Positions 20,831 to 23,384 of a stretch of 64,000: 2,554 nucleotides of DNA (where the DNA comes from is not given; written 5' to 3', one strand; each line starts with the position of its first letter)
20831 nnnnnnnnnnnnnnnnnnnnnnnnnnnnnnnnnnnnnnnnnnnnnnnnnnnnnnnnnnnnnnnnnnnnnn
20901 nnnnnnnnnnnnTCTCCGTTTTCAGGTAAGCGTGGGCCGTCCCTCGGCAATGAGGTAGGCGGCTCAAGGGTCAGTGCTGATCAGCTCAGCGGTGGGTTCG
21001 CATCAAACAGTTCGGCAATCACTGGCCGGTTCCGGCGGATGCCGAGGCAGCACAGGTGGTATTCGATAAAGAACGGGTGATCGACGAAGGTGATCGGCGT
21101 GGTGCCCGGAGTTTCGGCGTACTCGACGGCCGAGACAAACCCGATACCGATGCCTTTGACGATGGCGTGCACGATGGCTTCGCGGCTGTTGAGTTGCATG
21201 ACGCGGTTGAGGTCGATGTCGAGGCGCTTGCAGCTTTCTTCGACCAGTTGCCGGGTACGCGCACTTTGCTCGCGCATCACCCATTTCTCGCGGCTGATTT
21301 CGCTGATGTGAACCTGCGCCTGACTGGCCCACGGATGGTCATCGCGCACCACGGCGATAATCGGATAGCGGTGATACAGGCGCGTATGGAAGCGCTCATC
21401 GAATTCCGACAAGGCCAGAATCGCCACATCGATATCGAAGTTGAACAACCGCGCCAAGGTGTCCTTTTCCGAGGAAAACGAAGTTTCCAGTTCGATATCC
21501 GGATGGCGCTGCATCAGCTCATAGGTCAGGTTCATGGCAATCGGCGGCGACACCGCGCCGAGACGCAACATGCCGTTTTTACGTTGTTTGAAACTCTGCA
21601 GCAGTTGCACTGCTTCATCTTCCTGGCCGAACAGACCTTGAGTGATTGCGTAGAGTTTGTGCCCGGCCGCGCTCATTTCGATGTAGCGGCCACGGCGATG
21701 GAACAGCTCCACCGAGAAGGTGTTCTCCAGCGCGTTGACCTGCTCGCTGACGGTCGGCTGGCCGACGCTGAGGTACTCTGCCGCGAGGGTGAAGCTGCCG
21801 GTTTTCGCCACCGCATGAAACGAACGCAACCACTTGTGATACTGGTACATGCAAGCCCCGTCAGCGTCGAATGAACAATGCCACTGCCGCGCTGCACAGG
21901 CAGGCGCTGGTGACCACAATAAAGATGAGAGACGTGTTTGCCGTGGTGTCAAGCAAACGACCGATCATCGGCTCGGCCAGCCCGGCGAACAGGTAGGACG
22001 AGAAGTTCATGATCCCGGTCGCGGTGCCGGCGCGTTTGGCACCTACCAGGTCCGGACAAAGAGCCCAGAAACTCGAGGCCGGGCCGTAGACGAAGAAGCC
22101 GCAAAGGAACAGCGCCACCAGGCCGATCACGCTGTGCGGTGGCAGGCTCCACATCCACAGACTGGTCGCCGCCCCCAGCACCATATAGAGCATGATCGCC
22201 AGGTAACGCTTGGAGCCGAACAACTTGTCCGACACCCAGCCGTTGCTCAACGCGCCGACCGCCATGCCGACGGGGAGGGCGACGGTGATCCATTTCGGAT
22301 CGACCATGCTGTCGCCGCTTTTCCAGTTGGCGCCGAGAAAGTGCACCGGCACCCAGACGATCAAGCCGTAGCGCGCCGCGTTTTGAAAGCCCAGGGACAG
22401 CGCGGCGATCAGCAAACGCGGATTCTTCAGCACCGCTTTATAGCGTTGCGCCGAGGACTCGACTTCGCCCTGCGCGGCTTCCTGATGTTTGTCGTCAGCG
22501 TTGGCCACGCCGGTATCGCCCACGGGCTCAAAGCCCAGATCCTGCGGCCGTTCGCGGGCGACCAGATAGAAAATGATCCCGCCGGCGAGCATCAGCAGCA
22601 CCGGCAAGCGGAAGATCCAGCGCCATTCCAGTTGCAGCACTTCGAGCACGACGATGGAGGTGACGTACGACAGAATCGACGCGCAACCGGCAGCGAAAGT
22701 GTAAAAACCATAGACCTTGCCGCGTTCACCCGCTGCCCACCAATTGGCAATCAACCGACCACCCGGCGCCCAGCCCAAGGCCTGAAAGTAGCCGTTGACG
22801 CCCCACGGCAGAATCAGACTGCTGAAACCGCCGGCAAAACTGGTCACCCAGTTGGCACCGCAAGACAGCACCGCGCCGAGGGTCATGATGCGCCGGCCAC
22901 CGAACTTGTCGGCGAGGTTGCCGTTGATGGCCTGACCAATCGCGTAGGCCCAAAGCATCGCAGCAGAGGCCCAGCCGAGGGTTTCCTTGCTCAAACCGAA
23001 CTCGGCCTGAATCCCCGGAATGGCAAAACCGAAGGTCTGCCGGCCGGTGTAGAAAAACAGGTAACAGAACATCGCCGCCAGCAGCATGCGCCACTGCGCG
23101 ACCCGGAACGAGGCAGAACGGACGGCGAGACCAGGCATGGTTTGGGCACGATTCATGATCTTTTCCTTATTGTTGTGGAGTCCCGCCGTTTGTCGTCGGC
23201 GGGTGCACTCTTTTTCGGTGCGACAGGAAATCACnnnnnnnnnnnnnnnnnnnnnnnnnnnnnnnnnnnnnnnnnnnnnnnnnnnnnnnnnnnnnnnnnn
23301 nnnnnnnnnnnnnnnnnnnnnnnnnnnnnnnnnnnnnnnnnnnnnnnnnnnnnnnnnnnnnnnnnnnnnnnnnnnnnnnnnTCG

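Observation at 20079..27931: Phosphonatase cluster with an Fe-ADH in place of PhnW: candidate 2-hydroxyethylphosphonate catabolic pathway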

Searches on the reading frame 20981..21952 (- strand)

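Call 3: search_protein_families(library=pfam, proteins=[window:20981-21952:-])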
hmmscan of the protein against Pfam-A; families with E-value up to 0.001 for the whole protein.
window:20981-21952:- (323 aa): 2 families
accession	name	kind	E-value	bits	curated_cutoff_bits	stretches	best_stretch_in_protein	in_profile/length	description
PF03466.25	LysR_substrate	-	2.1e-32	112.6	28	1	123-317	2-202/209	LysR substrate binding domain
PF00126.33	HTH_1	-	3e-18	66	26.6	1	40-98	2-60/60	Bacterial regulatory helix-turn-helix protein, lysR family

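Call 4: search_protein_families(library=ncbifam, proteins=[window:20981-21952:-])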
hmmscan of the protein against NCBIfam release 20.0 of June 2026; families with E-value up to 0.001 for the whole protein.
window:20981-21952:- (323 aa): 53 families (the best 25 are shown)
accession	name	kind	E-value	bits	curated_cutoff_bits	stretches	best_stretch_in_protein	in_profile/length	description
TIGR03339.1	phn_lysR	subfamily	8.1e-73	245.1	341.1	1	42-316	2-276/279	aminoethylphosphonate catabolism associated LysR family transcriptional regulator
NF040786.1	LysR_Sec_metab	equivalog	1e-38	133.1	250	1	40-280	4-252/298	selenium metabolism-associated LysR family transcriptional regulator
NF045990.1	TransRegCbbRRhodb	equivalog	1.3e-30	106.5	450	1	40-275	9-249/304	LysR family regulator CbbR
NF040889.1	trans_reg_YeiE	equivalog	5.4e-29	101.3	480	1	42-275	8-239/288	DNA-binding transcriptional regulator YeiE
NF047520.1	trans_act_CidR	equivalog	2.4e-26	92.6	415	1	41-273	5-240/292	cidABC operon transcriptional activator CidR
NF008416.0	PRK11242.1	equivalog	2.9e-26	92.5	277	1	42-267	6-235/300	transcriptional regulator CynR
NF053705.1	TransRegGltCGpos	equivalog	4.7e-26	91.7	350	1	42-276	6-244/300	glutamate biosynthesis transcriptional regulator GltC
NF008095.0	PRK10837.1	subfamily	2.6e-24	85.9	281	1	42-274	8-238/290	LysR family transcriptional regulator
NF045775.1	acetoin_reg_AlsR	exception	5e-23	82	430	1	41-275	5-244/290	acetoin biosynthesis transcriptional regulator AlsR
NF007439.0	PRK09986.1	equivalog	2.1e-22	79.9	290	1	40-275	10-251/296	LysR family transcriptional regulator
TIGR02424.1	TF_pcaQ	equivalog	2.6e-20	72.5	303.8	1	41-242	7-213/300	pca operon transcription factor PcaQ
NF007385.0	PRK09906.1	equivalog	4.6e-20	71.9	356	1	41-274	5-242/296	DNA-binding transcriptional regulator HcaR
NF008352.0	PRK11139.1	subfamily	3.7e-19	68.9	288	1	42-274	11-240/305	transcriptional regulator GcvA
NF047354.1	trans_reg_GltC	equivalog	1e-18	67.9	300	1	40-221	4-190/290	glutamate biosynthesis transcriptional regulator GltC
NF041036.1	decaheme_TF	subfamily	1.2e-18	67.6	210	1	40-275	4-245/301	multiheme cytochrome-associated LysR family transcriptional regulator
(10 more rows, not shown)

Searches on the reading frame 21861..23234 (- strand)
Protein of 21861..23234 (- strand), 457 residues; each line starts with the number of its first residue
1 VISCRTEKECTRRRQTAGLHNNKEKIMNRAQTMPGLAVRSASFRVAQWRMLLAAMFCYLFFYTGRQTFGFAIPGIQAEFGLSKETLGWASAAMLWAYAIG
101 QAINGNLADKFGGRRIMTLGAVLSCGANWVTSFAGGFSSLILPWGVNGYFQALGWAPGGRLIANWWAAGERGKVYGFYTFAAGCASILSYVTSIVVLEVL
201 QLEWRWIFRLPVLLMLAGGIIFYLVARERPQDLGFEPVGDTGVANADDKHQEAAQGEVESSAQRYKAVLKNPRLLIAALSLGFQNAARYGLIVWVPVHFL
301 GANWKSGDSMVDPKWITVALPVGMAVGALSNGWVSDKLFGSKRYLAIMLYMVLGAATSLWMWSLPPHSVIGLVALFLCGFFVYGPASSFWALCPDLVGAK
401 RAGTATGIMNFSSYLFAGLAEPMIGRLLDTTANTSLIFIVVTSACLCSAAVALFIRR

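Call 3: search_protein_families(library=pfam, proteins=[window:21861-23234:-])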
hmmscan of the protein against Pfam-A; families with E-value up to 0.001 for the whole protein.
window:21861-23234:- (457 aa): 1 family
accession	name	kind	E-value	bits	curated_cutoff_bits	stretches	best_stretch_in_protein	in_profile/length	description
PF07690.21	MFS_1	-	4.5e-51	174.2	33.4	1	55-419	2-345/347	Major Facilitator Superfamily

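Call 4: search_protein_families(library=ncbifam, proteins=[window:21861-23234:-])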
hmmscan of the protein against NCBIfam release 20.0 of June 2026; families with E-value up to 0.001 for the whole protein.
window:21861-23234:- (457 aa): 32 families (the best 25 are shown)
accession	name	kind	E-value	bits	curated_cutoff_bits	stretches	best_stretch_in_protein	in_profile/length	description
TIGR00881.1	2A0104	subfamily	1.4e-61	208.6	407.75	1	56-431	2-373/379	phosphoglycerate transporter protein PgtP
TIGR00712.1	glpT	equivalog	2.6e-41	142.1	632.55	1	41-447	21-426/440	glycerol-3-phosphate transporter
NF008433.0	PRK11273.1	equivalog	2.3e-40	139.1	748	1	41-449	21-428/452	glycerol-3-phosphate transporter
NF008661.1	PRK11663.1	subfamily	7.9e-38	130.6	564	1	41-453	22-429/439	MFS transporter family glucose-6-phosphate receptor UhpC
TIGR00893.1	2A0114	subfamily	6.8e-35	120.8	395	1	57-454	2-397/399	D-galactonate transporter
NF047787.1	PhglyTportPgtP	equivalog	8.4e-29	100.6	750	1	47-448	27-430/451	phosphoglycerate transporter PgtP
NF007107.1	PRK09556.1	equivalog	5.5e-24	85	497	1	51-438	32-421/469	hexose-6-phosphate:phosphate antiporter UhpT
TIGR00895.1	2A0115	subfamily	3.6e-17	62.4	418.55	1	38-409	6-379/398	aromatic acid/H+ symport family MFS transporter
NF049980.1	SfMCT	equivalog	5.6e-12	45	320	1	48-441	2-375/378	L-lactate MFS transporter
NF008586.0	PRK11551.1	equivalog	8.9e-12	44.7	410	1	65-454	31-394/406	3-(3-hydroxy-phenyl)propionate transporter MhpT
TIGR00883.1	2A0106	subfamily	1.8e-11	43.8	443.45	1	167-448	126-399/400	metabolite/H+ symporter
TIGR00892.1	2A0113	subfamily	1e-08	34.4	586.1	1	48-148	18-119/455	monocarboxylate transporter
TIGR00886.1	2A0108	subfamily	2.6e-08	33.4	311.7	1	54-409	6-360/368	NarK family nitrate/nitrite MFS transporter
TIGR00891.1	2A0112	subfamily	6.7e-08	32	552.9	1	45-414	8-374/405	sialate:H+ symport family MFS transporter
TIGR00890.1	2A0111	subfamily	1.3e-07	31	374.85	1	48-450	3-376/377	oxalate/formate antiport family MFS transporter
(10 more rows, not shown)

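Call 54: search_dna_similar(query=window:21864-23156:-, collection=plasmids, mode=protein, max_evalue=1e-40, max_rows=40)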
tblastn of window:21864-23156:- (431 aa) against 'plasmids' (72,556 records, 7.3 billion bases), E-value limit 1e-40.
Records with a match: 8; places in all: 8; records where one place covers at least 80% of the query: 8.
Best place of each record, by identity: 60-80% 3; <60% 5.
By first word of the organism name: Burkholderia 3; Caballeronia 2; Variovorax 1; Ensifer 1; Phyllobacterium 1.
By predicted mobility (MOB-suite, as given by PLSDB): non-mobilizable 6; mobilizable 1; conjugative 1.
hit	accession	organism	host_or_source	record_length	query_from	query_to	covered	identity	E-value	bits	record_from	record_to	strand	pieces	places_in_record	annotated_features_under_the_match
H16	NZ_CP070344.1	Variovorax sp. PDNC026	cell culture,Plastic debris in ...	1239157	16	431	97%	75.4%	0e+0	635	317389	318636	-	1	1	none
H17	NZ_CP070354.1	Ensifer sp. PDNC004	cell culture,Plastic debris in ...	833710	11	431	98%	68.3%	0e+0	570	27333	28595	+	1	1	MFS transporter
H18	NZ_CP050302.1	Phyllobacterium sp. 628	Oxytropis pumilio,cell culture,root ...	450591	2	431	100%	65.5%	0e+0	588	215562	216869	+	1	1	MFS transporter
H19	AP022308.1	Burkholderia sp. SFA1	-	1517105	16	431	97%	54.5%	8e-142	454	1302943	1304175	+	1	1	MFS transporter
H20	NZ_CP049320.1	Caballeronia sp. SBC2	whole organism,soil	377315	16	431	97%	54.3%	2e-142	456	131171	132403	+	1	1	MFS transporter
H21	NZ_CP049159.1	Caballeronia sp. SBC1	whole organism,soil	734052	16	431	97%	54.3%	2e-142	456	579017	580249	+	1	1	MFS transporter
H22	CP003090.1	Burkholderia sp. YI23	-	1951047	14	431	97%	53.7%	6e-142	454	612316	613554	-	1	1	major facilitator superfamily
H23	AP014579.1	Burkholderia sp. RPE67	Riptortus pedestris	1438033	16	431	97%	53.8%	8e-142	454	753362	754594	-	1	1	major facilitator superfamily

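Call 57: get_annotated_region(hit=H18, flank=8000)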
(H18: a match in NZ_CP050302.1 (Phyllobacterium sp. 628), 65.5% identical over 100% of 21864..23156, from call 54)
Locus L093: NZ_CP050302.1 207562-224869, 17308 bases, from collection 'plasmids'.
description: Phyllobacterium sp. 628 plasmid p_2, complete sequence
organism: Phyllobacterium sp. 628 (NCBI taxid 2718938)
taxonomy: Bacteria; Pseudomonadota; Alphaproteobacteria; Hyphomicrobiales; Phyllobacteriaceae; Phyllobacterium; Phyllobacterium sp. 628
host: -; source: Oxytropis pumilio,cell culture,root nodule; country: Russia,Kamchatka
typing (MOB-suite, as given by PLSDB): non-mobilizable
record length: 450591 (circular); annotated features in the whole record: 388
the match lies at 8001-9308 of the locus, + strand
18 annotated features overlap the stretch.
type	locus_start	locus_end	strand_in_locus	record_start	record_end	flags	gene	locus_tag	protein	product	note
CDS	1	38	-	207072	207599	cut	-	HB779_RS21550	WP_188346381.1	DUF6428 family protein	-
CDS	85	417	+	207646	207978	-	-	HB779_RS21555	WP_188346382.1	metalloregulator ArsR/SmtB family transcription factor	GO:0006355 - regulation of DNA-templated transcription [Evidence IEA]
CDS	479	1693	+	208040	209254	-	arsK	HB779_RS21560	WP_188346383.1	arsenite efflux MFS transporter ArsK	GO:0055085 - transmembrane transport [Evidence IEA]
CDS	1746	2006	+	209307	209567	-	-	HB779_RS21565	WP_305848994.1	metal-sensing transcriptional repressor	-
CDS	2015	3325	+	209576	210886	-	-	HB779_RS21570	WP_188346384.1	cation diffusion facilitator family transporter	-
CDS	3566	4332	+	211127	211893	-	-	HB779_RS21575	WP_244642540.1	IS5 family transposase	-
CDS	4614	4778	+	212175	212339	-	-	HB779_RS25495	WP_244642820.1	hypothetical protein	-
CDS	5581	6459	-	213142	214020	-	-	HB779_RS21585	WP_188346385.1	LysR substrate-binding domain-containing protein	-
CDS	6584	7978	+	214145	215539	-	-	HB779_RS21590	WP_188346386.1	M20/M25/M40 family metallo-hydrolase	-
CDS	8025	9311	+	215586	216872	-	-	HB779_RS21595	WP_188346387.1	MFS transporter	GO:0055085 - transmembrane transport [Evidence IEA]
CDS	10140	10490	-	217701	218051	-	-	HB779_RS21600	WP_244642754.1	VOC family protein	-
CDS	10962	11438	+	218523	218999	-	-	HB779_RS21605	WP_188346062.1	DUF1801 domain-containing protein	-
CDS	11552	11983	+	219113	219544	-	-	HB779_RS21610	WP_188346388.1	nuclear transport factor 2 family protein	-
CDS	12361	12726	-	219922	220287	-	-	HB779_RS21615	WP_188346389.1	response regulator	GO:0000160 - phosphorelay signal transduction system [Evidence IEA]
CDS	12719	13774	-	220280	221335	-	-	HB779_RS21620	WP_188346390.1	HWE histidine kinase domain-containing protein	-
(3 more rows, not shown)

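Call 58: get_annotated_region(hit=H19, flank=8000)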
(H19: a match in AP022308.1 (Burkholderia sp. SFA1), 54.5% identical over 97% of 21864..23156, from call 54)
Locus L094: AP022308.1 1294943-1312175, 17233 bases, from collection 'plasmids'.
description: Burkholderia sp. SFA1 plasmid BSFA1_p1 DNA, complete genome
organism: Burkholderia sp. SFA1 (NCBI taxid 341178)
taxonomy: Bacteria; Pseudomonadota; Betaproteobacteria; Burkholderiales; Burkholderiaceae; Burkholderia; Burkholderia sp. SFA1
host: -; source: -; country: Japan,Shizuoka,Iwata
typing (MOB-suite, as given by PLSDB): non-mobilizable
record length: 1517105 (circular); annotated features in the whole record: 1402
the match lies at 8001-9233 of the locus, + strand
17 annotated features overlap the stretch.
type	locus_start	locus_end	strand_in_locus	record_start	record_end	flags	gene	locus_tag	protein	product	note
CDS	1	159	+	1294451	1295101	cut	-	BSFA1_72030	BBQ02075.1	ANTAR protein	-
CDS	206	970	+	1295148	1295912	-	-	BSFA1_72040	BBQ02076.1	3-ketoacyl-ACP reductase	-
CDS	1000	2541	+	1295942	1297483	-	gatAX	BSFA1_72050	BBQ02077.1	amidase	-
CDS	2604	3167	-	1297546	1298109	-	-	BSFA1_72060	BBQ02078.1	LuxR family transcriptional regulator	-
CDS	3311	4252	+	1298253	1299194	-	-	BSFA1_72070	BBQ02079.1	hypothetical protein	-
CDS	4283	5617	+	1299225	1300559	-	-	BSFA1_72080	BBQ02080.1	permease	-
CDS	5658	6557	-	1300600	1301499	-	phnR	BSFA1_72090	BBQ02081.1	LysR family transcriptional regulator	-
CDS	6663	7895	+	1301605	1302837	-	-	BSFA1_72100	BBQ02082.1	phosphonoacetate hydrolase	-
CDS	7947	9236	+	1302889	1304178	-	-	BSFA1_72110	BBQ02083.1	MFS transporter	-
CDS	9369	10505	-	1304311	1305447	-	-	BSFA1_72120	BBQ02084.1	porin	-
CDS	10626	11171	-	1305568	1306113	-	-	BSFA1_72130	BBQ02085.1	GAF domain-containing protein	-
CDS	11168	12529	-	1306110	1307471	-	-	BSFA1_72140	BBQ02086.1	MFS transporter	-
CDS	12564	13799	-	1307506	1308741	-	-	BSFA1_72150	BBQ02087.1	amidohydrolase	-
CDS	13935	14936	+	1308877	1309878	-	-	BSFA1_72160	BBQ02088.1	LysR family transcriptional regulator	-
CDS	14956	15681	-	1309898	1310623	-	-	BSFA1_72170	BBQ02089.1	Asp/Glu/hydantoin racemase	-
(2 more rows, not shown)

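Call 67: search_solved_structures(query=window:21864-23156:-, max_evalue=0.00001, show_alignments=1)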
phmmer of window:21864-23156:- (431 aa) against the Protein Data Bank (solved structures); distinct sequences matched with E-value up to 0.00001: 11.
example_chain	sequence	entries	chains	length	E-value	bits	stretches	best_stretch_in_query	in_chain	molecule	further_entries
1pw4_A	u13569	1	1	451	1.7e-31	112.8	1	14-404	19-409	Glycerol-3-phosphate transporter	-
9ll0_A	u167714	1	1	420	5.6e-18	68.2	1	24-425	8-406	Glucose-6-phosphate exchanger SLC37A4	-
9xca_B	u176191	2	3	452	5.9e-18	68.1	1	24-425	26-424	Glucose-6-phosphate exchanger SLC37A4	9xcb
21np_A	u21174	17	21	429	6.3e-18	68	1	24-425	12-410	Glucose-6-phosphate exchanger SLC37A4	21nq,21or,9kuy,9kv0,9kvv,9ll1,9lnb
9w1n_A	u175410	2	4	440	6.9e-18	67.9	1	24-425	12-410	Glucose-6-phosphate exchanger SLC37A4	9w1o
9w1p_A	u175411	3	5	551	2e-17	66.4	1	24-425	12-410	Glucose-6-phosphate exchanger SLC37A4,Soluble cytochrome b562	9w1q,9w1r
6e9o_B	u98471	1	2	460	6e-17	64.8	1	25-405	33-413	D-galactonate transport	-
6e9n_A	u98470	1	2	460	1.5e-16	63.5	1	25-405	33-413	D-galactonate transport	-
23ic_A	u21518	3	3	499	6e-15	58.2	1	59-421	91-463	Os08g0156600 protein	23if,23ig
9ucm_A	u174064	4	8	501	5e-10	42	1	57-421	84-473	Glucose-6-phosphate exchanger SLC37A2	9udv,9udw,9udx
6g9x_A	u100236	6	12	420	8.2e-06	28.1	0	30-426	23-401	Major facilitator superfamily MFS_1 | L-lactate transporter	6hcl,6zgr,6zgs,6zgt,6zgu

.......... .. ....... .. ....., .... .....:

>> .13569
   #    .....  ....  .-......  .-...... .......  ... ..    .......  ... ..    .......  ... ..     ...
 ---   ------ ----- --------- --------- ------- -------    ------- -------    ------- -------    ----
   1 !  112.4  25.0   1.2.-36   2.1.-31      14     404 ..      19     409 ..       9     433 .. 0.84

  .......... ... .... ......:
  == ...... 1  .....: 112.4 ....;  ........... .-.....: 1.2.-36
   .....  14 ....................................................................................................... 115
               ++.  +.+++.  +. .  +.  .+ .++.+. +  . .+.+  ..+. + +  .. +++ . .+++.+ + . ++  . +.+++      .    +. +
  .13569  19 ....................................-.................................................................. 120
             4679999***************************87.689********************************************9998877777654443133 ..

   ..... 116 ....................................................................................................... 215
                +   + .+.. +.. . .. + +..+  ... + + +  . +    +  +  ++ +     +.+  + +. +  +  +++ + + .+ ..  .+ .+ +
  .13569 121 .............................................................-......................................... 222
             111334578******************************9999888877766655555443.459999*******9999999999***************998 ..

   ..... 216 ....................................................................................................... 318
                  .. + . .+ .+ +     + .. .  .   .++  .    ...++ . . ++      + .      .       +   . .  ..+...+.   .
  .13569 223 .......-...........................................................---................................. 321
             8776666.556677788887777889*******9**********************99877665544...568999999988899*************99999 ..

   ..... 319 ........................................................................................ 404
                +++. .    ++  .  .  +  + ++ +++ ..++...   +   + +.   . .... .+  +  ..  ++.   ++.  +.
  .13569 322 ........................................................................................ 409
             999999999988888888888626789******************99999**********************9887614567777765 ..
